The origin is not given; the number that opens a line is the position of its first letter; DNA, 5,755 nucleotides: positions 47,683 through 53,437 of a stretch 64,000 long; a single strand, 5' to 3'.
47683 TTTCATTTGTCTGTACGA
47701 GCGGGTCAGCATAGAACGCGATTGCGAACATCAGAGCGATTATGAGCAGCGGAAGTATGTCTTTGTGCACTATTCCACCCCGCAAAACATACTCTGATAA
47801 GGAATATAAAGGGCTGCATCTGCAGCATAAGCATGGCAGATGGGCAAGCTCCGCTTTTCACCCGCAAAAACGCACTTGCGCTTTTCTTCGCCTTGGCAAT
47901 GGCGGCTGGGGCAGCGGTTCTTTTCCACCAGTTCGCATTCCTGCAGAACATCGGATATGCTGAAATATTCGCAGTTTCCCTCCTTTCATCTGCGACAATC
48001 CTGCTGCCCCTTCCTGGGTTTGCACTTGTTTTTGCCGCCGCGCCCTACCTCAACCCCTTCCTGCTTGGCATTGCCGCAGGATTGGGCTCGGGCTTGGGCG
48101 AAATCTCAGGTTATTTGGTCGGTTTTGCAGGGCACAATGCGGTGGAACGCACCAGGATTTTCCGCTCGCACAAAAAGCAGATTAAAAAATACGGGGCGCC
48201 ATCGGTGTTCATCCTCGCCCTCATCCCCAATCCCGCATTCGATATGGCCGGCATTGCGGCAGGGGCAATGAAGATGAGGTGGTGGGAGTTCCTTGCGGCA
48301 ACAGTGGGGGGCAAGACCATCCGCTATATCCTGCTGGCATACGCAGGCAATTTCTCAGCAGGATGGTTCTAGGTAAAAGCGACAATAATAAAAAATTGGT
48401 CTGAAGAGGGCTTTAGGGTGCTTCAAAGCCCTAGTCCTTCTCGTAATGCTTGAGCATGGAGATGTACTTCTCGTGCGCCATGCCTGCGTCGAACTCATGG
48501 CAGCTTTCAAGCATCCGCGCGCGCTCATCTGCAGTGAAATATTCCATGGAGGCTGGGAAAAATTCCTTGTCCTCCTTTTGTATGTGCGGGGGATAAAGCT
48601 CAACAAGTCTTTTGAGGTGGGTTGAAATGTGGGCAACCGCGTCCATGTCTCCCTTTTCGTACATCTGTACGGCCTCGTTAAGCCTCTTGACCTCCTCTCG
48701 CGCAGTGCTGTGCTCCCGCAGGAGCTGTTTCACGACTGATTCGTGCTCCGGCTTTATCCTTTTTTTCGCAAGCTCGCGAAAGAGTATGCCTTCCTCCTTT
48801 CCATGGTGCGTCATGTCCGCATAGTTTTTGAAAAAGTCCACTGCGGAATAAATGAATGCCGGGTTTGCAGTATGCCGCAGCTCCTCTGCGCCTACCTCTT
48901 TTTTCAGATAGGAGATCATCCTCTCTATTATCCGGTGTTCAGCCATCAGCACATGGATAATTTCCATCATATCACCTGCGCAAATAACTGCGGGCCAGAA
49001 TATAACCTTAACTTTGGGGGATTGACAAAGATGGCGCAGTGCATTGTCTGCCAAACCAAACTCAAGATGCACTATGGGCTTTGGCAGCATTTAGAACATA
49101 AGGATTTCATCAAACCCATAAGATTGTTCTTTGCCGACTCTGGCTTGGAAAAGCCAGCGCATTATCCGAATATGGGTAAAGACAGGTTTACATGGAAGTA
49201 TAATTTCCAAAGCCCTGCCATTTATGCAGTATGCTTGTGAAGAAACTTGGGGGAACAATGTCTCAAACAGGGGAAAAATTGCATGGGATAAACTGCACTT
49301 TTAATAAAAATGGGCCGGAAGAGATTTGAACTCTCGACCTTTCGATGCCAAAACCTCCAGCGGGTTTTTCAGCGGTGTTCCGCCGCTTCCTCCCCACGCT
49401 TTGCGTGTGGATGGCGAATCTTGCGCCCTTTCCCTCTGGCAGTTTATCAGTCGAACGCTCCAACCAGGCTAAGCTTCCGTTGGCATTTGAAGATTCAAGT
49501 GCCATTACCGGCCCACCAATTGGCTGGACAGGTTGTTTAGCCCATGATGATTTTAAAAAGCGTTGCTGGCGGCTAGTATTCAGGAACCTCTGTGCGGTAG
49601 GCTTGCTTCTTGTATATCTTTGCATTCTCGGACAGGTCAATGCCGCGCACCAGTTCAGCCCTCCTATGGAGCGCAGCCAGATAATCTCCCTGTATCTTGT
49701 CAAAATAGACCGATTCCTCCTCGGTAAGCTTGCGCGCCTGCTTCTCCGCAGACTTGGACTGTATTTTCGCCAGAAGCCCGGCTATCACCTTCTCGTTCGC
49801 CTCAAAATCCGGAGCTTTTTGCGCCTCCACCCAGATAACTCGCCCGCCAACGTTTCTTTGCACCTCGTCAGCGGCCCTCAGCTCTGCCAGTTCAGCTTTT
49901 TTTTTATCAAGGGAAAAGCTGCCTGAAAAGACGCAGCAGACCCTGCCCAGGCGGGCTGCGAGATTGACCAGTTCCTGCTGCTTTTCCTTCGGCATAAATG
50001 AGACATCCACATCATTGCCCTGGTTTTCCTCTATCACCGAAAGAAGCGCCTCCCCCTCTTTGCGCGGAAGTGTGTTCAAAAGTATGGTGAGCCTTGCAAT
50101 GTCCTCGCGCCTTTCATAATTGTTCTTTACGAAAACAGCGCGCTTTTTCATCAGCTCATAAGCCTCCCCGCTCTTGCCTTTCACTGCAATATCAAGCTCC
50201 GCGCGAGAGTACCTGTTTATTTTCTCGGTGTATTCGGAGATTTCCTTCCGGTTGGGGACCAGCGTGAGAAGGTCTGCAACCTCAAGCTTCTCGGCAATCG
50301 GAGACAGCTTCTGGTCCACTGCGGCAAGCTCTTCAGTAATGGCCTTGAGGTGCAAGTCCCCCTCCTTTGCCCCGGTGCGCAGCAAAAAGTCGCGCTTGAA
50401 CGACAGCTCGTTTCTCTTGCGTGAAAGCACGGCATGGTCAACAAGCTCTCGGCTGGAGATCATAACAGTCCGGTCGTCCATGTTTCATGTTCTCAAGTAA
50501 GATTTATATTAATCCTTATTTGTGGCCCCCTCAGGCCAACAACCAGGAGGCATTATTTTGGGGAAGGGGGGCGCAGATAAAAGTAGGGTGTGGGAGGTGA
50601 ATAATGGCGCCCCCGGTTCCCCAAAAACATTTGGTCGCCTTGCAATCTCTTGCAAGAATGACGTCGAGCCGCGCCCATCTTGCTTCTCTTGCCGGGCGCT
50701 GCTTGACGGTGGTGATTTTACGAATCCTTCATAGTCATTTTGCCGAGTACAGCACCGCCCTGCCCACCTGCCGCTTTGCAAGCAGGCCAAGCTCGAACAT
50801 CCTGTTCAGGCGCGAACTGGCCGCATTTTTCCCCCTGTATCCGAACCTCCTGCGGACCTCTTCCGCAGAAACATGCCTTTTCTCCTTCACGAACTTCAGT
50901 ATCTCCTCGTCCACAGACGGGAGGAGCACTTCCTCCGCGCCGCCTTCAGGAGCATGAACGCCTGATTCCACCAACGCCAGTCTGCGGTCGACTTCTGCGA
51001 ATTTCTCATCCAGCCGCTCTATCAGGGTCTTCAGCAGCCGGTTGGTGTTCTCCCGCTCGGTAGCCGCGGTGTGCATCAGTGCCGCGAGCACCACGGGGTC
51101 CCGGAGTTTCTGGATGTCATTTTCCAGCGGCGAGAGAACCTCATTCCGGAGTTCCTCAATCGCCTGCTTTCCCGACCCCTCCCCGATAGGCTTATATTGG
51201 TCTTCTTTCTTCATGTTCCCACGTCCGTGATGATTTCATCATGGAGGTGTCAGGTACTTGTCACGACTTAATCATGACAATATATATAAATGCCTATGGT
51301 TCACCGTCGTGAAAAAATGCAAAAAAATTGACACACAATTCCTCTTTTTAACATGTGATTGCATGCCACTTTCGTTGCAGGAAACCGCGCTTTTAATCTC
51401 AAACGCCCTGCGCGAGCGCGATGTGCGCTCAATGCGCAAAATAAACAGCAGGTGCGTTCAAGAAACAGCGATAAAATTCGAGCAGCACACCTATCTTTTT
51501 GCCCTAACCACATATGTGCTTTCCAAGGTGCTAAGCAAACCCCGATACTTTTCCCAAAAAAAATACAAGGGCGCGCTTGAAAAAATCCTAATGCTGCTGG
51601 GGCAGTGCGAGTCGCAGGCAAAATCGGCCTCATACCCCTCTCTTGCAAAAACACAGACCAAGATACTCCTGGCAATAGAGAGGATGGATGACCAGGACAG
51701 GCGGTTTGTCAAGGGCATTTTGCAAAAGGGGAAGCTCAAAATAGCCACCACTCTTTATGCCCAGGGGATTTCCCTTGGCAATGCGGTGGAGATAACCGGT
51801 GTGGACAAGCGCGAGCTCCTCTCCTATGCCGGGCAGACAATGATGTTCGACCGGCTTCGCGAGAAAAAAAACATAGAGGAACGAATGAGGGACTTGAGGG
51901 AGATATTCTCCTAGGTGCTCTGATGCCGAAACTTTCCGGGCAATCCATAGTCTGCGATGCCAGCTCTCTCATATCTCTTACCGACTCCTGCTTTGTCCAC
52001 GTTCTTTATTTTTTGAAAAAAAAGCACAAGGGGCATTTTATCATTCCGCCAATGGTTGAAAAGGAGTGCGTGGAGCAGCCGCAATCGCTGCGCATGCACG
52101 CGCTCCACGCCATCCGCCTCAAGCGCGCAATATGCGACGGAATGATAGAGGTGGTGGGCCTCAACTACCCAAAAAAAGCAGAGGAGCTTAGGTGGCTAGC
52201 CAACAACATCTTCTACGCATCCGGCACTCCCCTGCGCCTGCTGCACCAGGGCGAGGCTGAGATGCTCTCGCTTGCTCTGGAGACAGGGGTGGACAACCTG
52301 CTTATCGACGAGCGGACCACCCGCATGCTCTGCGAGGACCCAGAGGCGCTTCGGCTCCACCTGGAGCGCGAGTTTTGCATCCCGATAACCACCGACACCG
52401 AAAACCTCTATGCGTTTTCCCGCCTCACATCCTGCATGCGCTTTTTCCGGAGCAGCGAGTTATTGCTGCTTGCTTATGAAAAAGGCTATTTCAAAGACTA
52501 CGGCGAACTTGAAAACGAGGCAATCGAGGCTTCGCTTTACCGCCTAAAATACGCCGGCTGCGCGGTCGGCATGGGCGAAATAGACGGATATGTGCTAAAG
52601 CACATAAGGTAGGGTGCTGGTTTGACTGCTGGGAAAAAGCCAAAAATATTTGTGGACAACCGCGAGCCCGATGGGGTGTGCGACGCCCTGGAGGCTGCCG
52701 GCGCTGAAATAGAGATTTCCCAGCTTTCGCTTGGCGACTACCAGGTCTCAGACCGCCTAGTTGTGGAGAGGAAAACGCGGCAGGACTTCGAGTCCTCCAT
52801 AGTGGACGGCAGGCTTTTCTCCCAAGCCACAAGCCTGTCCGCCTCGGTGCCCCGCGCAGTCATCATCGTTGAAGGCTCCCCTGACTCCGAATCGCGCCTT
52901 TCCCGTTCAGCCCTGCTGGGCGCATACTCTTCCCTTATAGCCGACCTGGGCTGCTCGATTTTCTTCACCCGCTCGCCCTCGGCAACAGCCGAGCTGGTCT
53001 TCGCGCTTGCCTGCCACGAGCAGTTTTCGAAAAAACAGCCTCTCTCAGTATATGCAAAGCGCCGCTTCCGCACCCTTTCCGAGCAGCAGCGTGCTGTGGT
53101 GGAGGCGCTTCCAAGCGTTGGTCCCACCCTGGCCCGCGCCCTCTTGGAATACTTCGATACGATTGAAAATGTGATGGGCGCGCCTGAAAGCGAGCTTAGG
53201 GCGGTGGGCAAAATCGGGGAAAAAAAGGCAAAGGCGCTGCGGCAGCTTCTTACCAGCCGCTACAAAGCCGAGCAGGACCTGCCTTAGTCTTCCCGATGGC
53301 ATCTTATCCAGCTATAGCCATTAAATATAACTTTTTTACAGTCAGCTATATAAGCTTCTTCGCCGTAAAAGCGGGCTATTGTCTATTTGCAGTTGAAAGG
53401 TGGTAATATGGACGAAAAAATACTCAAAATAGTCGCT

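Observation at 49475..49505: tRNA intron at position 9/10, between the acceptor stem and D-arm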

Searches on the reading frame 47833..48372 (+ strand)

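Call 9: search_protein_families(library=pfam, proteins=[window:47833-48372:+])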
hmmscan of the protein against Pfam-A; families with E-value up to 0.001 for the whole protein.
window:47833-48372:+ (179 aa): 1 family
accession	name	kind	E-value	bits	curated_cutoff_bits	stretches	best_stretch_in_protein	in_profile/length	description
PF09335.16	VTT_dom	-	3e-14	54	33.9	1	60-173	1-122/123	VTT domain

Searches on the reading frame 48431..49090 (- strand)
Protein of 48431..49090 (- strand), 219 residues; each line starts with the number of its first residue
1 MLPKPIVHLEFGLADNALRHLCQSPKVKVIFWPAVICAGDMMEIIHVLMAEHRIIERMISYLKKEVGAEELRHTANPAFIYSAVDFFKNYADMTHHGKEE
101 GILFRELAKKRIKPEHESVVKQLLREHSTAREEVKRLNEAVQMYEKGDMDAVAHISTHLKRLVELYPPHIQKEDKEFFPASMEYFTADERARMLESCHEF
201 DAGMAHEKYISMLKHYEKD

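Call 9: search_protein_families(library=pfam, proteins=[window:48431-49090:-])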
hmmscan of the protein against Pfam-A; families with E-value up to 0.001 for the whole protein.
window:48431-49090:- (219 aa): 1 family
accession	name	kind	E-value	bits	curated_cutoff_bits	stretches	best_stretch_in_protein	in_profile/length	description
PF01814.28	Hemerythrin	-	2.9e-16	60.5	25.3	1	44-180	2-126/127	Hemerythrin HHE cation binding domain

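Call 11: find_encoding_contigs(protein=window:48431-49090:-, flank=3000, max_places=10)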
Protein window:48431-49090:- (219 aa): 1 contig read that carries it; 1 place shown.
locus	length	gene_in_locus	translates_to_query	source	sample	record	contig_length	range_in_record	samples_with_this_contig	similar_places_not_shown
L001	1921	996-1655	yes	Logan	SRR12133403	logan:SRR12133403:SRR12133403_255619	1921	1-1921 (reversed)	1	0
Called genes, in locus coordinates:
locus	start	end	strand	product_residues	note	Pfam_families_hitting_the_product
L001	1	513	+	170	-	?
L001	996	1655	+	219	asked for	PF01814:Hemerythrin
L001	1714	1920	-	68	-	?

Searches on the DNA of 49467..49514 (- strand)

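Call 45: build_rna_model(alignment_id=A1, structure=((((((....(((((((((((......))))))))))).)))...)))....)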
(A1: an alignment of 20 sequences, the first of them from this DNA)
Model R1 built from alignment A1 (20 sequences, 52 columns); structure: as given.
model positions 50; base pairs 17; branch points 0; effective number of sequences 3.96; information 1.106 bits per position. Calibrated on 0.2 Mb of random sequence (short: E-values are rough).
structure used (alignment columns):
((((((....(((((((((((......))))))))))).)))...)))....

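Call 46: search_with_rna_model(model_id=R1, sources=[window, L002, L003, L004, L005, L006, L007, L008, L009, L010, L011, L012, L013, L014, L015, L016, L017, L018, L020, L021, L022, L023, L024, L025, L026, L027, L028, L029, L031, L032, L033, L034, L035, L036, L037, L038, L039, L040, L041, L042, L043, L044, L045, L046, L047, L048, L049, L050, L051, L053, L054, L055, L056, L057, L059, L060, L061, L062, L063, L064, L065, L066, L068, L069, L070, L100, L108, L114, L116, L121, L122, L123, L126, L127, L128, L129, L130, L131, L132, L133, L134, L135, L136, L137, L138, L139, L140, L142, L143, L144, L145, L146, L148, L149, L150, L151], max_evalue=1)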
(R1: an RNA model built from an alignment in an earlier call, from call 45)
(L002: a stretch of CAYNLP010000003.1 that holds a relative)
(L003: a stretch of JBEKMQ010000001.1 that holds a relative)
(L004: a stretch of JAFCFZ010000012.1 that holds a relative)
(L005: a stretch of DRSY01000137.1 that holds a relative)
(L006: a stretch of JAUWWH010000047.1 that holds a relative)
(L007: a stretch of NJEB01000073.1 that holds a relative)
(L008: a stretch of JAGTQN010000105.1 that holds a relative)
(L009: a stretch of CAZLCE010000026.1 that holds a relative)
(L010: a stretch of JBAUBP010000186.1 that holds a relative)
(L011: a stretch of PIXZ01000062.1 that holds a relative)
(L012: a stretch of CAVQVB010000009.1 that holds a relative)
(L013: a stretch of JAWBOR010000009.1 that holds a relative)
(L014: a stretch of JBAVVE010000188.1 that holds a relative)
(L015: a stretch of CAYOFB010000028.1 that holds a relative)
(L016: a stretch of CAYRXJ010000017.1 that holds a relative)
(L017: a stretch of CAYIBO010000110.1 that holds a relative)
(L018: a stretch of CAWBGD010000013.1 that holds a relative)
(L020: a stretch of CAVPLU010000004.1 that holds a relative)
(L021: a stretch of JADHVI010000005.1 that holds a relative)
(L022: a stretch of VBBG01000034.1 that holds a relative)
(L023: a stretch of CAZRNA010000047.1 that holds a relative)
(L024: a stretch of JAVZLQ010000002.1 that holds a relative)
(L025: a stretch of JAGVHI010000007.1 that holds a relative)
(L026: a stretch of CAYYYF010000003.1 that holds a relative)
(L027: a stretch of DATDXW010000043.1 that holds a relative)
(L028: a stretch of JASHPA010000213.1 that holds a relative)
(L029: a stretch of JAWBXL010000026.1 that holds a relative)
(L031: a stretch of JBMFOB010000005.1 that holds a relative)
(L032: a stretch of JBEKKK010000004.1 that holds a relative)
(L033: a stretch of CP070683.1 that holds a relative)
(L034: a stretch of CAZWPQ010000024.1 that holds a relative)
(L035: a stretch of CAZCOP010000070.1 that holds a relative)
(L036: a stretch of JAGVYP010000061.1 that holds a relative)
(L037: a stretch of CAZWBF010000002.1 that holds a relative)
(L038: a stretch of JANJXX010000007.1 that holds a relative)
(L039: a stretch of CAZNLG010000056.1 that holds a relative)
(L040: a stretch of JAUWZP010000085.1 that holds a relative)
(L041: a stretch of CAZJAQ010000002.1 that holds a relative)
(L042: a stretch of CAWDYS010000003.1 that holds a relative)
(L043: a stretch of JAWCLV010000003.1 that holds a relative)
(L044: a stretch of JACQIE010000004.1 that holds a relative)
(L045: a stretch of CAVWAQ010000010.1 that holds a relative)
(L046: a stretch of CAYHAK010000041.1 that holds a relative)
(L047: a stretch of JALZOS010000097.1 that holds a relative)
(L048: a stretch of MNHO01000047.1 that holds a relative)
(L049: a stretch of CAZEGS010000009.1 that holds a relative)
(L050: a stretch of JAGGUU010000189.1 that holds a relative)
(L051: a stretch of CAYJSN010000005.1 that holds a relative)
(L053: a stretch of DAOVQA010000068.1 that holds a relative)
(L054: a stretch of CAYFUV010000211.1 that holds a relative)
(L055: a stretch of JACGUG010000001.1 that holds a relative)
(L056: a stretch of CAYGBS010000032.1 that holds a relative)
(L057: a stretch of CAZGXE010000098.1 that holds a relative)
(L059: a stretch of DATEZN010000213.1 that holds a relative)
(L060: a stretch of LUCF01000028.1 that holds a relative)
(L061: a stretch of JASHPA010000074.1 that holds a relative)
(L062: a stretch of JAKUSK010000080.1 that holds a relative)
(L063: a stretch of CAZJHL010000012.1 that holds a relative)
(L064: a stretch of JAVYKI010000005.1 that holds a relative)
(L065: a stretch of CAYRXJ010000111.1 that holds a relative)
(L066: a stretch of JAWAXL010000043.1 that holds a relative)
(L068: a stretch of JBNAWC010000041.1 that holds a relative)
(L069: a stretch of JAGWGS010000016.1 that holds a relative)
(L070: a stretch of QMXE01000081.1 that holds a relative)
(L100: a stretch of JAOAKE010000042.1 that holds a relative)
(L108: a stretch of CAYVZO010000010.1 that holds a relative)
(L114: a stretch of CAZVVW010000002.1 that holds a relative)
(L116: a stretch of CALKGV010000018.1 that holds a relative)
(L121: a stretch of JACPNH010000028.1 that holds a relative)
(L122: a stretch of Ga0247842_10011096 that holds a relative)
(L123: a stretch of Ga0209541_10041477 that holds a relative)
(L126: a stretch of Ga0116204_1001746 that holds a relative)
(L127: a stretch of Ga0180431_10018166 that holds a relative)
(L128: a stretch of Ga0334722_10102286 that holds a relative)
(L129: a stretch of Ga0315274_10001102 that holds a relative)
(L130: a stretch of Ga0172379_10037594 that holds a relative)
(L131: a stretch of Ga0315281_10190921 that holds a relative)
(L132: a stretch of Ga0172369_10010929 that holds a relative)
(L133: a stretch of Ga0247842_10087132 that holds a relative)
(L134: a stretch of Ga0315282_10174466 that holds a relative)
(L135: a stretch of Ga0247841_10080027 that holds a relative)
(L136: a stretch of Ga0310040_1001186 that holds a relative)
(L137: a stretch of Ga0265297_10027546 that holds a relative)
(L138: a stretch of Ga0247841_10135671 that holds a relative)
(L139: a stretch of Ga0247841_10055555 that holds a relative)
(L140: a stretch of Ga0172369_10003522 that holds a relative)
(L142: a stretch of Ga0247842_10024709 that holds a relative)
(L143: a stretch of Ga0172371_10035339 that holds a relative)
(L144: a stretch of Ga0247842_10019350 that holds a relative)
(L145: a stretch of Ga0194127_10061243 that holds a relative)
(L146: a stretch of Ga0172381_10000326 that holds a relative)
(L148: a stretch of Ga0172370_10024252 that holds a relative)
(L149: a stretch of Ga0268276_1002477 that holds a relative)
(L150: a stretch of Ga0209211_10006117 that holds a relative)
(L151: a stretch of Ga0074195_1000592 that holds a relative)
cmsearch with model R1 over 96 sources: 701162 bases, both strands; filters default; matches with E-value up to 1: 33.
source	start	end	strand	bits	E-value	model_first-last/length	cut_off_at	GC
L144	2119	2165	-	73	9.2e-14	1-50/50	no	0.49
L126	6252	6298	-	71.5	2.1e-13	1-50/50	no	0.49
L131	1392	1443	+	71.4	2.1e-13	1-50/50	no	0.46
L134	1323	1374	-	71.4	2.1e-13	1-50/50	no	0.46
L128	274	323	-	71.2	2.4e-13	1-50/50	no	0.42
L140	4461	4507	-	70.6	3.2e-13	1-50/50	no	0.43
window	49467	49514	-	70.6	3.4e-13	1-50/50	no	0.52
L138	1853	1902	-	70.1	4.2e-13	1-50/50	no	0.64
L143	217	266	-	70.1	4.2e-13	1-50/50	no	0.64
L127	6587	6633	-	69.9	4.8e-13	1-50/50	no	0.49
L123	943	989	+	69.7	5.2e-13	1-50/50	no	0.53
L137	4566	4613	-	69.5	5.8e-13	1-50/50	no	0.5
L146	3563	3614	+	69.4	6.2e-13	1-50/50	no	0.42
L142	1249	1300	+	69.3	6.4e-13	1-50/50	no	0.4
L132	8536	8587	-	69.3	6.5e-13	1-50/50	no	0.4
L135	2388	2439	-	69.3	6.5e-13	1-50/50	no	0.4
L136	1813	1864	-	69.3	6.5e-13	1-50/50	no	0.4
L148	1669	1720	-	69.3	6.5e-13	1-50/50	no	0.4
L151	6404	6455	-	69.3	6.5e-13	1-50/50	no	0.4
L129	8631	8680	+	69.1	7.3e-13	1-50/50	no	0.48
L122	2853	2904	+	68.9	8.1e-13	1-50/50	no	0.52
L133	1125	1176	+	68.6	9.5e-13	1-50/50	no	0.4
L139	1588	1639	-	68.6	9.5e-13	1-50/50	no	0.4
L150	4493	4540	-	67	2.2e-12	1-50/50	no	0.52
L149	177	227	-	66.8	2.4e-12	1-50/50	no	0.57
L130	3043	3093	+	66.8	2.5e-12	1-50/50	no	0.59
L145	2666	2714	+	64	1.1e-11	1-50/50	no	0.55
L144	2133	2155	+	18.8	0.3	11-36/50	no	0.35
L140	4474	4498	+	18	0.46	10-37/50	no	0.2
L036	1021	1037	+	17.2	0.7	1-50/50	no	0.71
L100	6765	6781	+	17.2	0.7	1-50/50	no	0.71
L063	5356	5372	-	17.2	0.7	1-50/50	no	0.71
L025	6205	6221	-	17.2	0.7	1-50/50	no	0.71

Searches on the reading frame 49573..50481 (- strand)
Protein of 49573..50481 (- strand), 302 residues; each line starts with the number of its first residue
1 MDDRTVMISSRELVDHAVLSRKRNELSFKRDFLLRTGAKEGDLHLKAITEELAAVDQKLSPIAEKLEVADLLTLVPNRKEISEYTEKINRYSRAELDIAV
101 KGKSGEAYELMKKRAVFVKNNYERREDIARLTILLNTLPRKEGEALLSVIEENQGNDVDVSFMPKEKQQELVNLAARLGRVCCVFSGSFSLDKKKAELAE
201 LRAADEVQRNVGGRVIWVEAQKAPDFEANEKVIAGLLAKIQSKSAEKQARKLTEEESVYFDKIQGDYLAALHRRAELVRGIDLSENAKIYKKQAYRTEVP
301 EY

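Call 9: search_protein_families(library=pfam, proteins=[window:49573-50481:-])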
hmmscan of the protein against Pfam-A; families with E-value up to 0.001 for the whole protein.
window:49573-50481:- (302 aa): 0 families

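Call 10: find_encoding_contigs(protein=window:49573-50481:-, flank=3000, max_places=10)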
Protein window:49573-50481:- (302 aa): no gene with exactly this product is on record in the collection.

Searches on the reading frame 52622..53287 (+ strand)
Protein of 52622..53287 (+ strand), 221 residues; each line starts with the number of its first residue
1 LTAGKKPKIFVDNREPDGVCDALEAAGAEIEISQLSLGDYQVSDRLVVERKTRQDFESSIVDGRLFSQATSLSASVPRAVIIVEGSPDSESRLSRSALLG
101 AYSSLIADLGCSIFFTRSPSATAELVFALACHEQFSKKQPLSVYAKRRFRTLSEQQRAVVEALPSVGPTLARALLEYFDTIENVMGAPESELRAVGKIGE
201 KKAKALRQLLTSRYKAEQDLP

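Call 44: search_protein_families(library=pfam, proteins=[window:52622-53287:+], max_evalue=0.0001)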
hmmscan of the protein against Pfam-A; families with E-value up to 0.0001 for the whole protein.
window:52622-53287:+ (221 aa): 3 families
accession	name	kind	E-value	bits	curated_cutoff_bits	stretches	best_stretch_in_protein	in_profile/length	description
PF02732.21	ERCC4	-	8.4e-26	91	24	1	11-128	1-139/140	ERCC4 domain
PF12826.13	HHH_2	-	5.5e-08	33.3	27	1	163-211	8-56/64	Helix-hairpin-helix motif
PF14520.12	HHH_5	-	2.1e-07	31.7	27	1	163-206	7-51/57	Helix-hairpin-helix domain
